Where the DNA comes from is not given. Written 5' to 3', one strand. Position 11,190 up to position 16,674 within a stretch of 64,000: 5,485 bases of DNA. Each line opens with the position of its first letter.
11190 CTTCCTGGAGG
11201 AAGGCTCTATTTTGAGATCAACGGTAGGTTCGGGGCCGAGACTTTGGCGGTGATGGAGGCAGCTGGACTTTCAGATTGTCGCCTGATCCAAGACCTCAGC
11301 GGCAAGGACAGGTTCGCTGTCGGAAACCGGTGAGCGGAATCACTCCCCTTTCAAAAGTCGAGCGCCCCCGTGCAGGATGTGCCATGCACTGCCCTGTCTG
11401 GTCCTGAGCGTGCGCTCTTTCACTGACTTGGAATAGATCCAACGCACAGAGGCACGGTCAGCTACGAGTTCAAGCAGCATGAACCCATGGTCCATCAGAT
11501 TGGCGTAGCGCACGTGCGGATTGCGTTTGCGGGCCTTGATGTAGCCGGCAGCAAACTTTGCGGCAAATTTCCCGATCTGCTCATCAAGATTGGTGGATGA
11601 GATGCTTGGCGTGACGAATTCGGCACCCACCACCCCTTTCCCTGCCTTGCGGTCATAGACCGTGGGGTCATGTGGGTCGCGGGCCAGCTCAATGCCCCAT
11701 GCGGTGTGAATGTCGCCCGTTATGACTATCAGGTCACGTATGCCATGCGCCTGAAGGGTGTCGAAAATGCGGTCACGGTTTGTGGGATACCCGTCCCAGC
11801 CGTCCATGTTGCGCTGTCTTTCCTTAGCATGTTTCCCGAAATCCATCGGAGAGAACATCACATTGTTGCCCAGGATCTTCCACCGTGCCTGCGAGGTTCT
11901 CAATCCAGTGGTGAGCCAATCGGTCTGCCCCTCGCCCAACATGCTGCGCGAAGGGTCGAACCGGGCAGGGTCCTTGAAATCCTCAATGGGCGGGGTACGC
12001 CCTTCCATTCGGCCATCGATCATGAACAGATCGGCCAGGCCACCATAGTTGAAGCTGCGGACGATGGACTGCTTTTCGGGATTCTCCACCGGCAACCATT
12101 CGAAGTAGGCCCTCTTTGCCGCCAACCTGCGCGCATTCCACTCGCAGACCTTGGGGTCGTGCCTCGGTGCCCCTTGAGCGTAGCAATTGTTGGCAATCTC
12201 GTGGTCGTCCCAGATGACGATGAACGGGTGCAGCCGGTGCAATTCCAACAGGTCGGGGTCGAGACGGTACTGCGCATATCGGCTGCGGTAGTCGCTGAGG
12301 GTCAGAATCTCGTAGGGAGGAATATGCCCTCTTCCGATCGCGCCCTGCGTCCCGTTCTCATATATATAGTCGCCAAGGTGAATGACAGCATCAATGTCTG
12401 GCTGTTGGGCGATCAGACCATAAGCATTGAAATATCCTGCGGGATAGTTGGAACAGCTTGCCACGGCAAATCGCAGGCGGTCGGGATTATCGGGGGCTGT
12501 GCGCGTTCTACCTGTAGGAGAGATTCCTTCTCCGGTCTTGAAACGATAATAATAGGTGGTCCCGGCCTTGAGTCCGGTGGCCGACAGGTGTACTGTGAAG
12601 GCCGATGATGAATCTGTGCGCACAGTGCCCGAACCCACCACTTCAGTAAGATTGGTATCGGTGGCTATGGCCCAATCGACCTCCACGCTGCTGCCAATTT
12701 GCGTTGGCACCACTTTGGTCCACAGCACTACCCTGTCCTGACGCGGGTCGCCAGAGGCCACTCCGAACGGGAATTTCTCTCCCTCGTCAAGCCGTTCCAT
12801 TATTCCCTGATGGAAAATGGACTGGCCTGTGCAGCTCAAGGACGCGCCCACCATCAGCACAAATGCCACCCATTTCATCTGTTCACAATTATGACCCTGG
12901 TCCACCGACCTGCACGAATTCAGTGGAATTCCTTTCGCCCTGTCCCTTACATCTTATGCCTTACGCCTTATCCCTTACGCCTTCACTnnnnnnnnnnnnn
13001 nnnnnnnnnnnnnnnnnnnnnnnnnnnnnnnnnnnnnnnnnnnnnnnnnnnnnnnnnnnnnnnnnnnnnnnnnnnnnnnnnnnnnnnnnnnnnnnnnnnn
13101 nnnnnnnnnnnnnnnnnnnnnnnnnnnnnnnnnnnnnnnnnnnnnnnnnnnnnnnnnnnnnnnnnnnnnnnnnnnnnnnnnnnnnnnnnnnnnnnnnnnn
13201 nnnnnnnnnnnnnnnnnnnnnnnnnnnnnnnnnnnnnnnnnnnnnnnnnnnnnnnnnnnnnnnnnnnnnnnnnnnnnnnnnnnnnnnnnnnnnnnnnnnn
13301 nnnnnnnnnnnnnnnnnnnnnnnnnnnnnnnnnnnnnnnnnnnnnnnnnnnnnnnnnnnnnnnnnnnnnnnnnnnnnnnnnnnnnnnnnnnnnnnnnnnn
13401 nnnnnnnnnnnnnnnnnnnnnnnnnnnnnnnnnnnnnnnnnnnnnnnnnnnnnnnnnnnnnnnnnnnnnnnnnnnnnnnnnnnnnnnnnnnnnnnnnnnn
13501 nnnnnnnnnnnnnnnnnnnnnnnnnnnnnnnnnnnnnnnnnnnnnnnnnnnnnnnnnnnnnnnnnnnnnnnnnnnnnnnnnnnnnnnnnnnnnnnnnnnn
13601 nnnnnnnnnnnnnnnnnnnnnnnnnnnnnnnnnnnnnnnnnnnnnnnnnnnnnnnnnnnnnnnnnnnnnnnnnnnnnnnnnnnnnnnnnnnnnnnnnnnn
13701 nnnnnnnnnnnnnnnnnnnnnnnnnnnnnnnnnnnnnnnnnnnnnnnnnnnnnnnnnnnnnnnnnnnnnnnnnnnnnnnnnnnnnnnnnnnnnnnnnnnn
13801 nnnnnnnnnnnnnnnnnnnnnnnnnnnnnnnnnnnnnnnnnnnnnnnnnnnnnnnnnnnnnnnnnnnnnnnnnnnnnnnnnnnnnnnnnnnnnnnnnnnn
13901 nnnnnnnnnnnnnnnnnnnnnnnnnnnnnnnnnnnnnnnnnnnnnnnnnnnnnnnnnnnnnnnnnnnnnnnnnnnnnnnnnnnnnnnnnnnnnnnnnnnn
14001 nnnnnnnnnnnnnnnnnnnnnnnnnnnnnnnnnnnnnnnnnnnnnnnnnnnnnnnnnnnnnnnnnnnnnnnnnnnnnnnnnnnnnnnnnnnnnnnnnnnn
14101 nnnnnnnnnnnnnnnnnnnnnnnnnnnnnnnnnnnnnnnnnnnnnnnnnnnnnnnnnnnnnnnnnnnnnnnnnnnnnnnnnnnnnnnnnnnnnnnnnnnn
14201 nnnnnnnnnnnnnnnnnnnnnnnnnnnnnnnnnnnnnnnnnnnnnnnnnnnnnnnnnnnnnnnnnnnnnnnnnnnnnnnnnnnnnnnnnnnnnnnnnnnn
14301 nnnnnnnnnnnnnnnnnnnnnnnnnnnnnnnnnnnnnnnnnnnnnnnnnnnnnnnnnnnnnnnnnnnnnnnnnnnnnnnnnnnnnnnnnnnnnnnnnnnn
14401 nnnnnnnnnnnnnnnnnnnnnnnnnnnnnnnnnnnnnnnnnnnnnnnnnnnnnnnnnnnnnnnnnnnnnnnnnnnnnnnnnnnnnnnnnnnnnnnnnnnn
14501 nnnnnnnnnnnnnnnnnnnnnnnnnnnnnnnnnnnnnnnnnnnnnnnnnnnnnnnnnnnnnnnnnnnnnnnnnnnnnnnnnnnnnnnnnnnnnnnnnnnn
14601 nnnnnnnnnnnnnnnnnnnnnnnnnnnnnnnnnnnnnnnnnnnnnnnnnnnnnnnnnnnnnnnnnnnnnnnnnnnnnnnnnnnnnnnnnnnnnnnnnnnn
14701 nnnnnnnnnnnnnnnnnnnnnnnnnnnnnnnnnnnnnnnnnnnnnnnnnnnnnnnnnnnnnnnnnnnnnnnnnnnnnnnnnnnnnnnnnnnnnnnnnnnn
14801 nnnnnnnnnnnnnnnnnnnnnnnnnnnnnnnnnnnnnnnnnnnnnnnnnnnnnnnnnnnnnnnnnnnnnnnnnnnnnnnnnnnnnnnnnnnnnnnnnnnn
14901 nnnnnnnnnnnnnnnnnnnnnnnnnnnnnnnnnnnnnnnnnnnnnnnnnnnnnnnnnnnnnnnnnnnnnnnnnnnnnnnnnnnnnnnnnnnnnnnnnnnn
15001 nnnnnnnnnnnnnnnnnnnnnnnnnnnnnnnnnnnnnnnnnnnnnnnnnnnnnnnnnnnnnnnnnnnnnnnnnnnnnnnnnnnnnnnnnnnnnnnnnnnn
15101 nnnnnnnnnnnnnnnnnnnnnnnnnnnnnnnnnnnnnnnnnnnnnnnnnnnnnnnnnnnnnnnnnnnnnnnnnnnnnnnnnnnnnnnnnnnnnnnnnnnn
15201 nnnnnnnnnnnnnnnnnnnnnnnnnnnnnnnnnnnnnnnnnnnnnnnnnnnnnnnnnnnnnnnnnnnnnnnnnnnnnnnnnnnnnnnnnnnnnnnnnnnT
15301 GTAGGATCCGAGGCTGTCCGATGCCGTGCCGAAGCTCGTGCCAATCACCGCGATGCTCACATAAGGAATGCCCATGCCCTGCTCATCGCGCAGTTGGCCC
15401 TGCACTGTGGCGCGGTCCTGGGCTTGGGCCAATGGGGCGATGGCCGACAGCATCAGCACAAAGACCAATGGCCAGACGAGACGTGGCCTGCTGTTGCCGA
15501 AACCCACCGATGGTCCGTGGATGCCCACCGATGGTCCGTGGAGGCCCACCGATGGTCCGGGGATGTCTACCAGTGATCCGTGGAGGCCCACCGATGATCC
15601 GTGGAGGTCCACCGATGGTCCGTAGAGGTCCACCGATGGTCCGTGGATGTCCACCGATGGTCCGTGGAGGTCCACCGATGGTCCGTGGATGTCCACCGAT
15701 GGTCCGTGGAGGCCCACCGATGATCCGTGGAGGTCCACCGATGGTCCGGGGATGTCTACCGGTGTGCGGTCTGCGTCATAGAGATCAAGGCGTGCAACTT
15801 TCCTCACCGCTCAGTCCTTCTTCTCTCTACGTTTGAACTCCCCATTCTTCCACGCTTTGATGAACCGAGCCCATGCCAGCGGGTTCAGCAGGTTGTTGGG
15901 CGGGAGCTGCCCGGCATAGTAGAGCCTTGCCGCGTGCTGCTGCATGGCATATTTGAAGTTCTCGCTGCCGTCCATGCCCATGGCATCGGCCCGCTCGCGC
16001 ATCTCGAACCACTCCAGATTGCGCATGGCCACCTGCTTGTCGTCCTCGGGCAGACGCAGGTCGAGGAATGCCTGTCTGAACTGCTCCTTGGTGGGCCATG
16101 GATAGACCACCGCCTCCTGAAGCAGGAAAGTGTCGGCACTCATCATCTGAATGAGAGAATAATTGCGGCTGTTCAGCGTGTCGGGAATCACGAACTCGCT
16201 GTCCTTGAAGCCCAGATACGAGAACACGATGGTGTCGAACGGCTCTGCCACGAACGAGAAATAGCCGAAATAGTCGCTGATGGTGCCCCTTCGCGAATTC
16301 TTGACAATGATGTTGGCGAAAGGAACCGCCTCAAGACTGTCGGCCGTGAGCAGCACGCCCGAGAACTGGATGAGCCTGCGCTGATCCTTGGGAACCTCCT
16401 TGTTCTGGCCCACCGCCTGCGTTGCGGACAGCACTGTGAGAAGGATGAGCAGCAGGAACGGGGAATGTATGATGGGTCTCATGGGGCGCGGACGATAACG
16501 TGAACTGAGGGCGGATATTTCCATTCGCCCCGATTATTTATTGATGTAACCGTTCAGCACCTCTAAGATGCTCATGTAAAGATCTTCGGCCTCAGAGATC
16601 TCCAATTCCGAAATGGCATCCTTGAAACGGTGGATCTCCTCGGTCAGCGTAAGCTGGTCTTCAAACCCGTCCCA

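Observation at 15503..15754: R1: 12 x 21-bp GC-rich tandem array abutting the start codon of a TonB-dependent receptor, creating an illusory 100-aa N-terminal extension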

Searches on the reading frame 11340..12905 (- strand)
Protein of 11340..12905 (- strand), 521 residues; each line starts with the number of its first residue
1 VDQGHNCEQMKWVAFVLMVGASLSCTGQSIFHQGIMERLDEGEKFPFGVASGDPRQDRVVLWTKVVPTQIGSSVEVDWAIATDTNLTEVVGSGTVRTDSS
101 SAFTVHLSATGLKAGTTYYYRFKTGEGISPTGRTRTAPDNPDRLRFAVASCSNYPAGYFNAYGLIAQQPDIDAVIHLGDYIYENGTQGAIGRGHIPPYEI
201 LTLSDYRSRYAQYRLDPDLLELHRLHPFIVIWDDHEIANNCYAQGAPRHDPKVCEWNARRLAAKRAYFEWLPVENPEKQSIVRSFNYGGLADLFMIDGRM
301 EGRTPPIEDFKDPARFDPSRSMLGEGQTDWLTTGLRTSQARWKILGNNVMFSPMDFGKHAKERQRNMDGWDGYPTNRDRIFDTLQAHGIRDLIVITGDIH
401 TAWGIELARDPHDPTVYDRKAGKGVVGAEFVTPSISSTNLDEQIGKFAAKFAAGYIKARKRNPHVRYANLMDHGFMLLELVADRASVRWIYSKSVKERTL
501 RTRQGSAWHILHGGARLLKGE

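Call 8: search_protein_families(library=pfam, proteins=[window:11340-12905:-], max_evalue=0.01)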
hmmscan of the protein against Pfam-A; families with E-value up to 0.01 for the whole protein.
window:11340-12905:- (521 aa): 4 families
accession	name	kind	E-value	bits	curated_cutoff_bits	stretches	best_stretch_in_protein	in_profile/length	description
PF09423.15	PhoD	-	2.7e-106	356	27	1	146-489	1-343/343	PhoD-like phosphatase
PF16655.11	PhoD_N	-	3.5e-29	101.6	30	1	48-136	2-90/90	PhoD-like phosphatase, N-terminal domain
PF16656.11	Pur_ac_phosph_N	-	1.5e-06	29.1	30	1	52-136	9-93/93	Purple acid Phosphatase, N-terminal domain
PF00149.33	Metallophos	-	0.00052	20.9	21.5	0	164-309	24-136/191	Calcineurin-like phosphoesterase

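Call 37: find_encoding_contigs(protein=window:11340-12905:-, flank=5000, max_places=10)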
Protein window:11340-12905:- (521 aa): no gene with exactly this product is on record in the collection.

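Call 54: find_encoding_contigs(protein=window:11340-12878:-, flank=4000, max_places=10)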
Protein window:11340-12878:- (512 aa): no gene with exactly this product is on record in the collection.

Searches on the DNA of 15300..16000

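Call 61: search_rna_families(source=window, start=15300, end=16000, threshold=evalue, max_evalue=1)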
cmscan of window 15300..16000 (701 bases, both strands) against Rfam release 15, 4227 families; matches with E-value up to 1: 0.
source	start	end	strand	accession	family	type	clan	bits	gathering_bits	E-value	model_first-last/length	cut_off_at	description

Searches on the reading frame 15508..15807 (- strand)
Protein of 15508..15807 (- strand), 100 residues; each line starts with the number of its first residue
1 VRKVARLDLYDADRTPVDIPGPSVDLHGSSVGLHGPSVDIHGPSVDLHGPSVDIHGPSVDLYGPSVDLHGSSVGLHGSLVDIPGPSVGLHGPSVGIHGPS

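Call 46: find_homologous_proteins(query=window:15508-15807:-, max_evalue=0.001)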
Query window:15508-15807:- (100 aa): 2 proteins with E <= 0.001 among 2093 candidates.
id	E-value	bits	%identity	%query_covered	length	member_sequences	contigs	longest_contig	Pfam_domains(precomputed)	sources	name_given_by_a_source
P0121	1.7e-10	59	55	71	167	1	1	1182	-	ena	-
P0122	4.8e-9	54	58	60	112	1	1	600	-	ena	-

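Call 48: find_encoding_contigs(protein=P0121, flank=3000, max_places=4)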
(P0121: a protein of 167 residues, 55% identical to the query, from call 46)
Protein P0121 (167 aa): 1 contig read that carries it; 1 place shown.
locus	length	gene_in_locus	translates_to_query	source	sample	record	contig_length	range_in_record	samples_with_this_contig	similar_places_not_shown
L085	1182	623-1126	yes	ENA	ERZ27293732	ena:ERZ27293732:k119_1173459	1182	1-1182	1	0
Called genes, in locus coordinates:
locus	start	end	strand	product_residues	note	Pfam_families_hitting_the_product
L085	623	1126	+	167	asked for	-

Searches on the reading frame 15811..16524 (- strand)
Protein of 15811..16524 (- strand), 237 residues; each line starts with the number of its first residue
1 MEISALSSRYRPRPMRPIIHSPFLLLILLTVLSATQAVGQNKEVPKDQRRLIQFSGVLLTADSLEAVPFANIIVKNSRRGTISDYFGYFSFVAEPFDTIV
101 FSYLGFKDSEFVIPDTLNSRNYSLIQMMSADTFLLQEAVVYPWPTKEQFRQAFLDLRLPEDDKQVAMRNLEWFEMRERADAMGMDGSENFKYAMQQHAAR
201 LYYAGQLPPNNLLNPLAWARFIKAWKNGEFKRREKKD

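Call 8: search_protein_families(library=pfam, proteins=[window:15811-16524:-], max_evalue=0.01)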
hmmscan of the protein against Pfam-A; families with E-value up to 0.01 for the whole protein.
window:15811-16524:- (237 aa): 2 families
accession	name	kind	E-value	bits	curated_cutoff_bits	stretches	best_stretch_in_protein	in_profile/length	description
PF13715.12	CarbopepD_reg_2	-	4.5e-12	46.3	32.2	1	55-140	2-88/88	CarboxypepD_reg-like domain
PF13620.12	CarboxypepD_reg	-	0.0074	17.1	32.3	0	56-110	4-63/82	Carboxypeptidase regulatory-like domain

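Call 12: find_encoding_contigs(protein=window:15811-16524:-, flank=10000, max_places=10)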
Protein window:15811-16524:- (237 aa): no gene with exactly this product is on record in the collection.

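Call 51: find_encoding_contigs(protein=window:15811-16482:-, flank=4000, max_places=10)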
Protein window:15811-16482:- (223 aa): 1 contig read that carries it; 1 place shown.
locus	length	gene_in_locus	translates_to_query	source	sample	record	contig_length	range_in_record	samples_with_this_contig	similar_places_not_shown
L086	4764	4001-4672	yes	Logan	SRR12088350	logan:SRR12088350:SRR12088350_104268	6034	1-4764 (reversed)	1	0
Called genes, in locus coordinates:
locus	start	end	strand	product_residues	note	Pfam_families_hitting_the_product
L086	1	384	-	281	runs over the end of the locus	PF00849:PseudoU_synth_2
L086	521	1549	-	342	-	PF01758:SBF, PF13593:SBF_like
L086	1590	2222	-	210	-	-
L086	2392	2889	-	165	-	PF00903:Glyoxalase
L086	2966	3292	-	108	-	PF12840:HTH_20, PF01022:HTH_5, PF13412:HTH_24 (weak)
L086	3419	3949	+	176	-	-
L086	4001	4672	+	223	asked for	PF13715:CarbopepD_reg_2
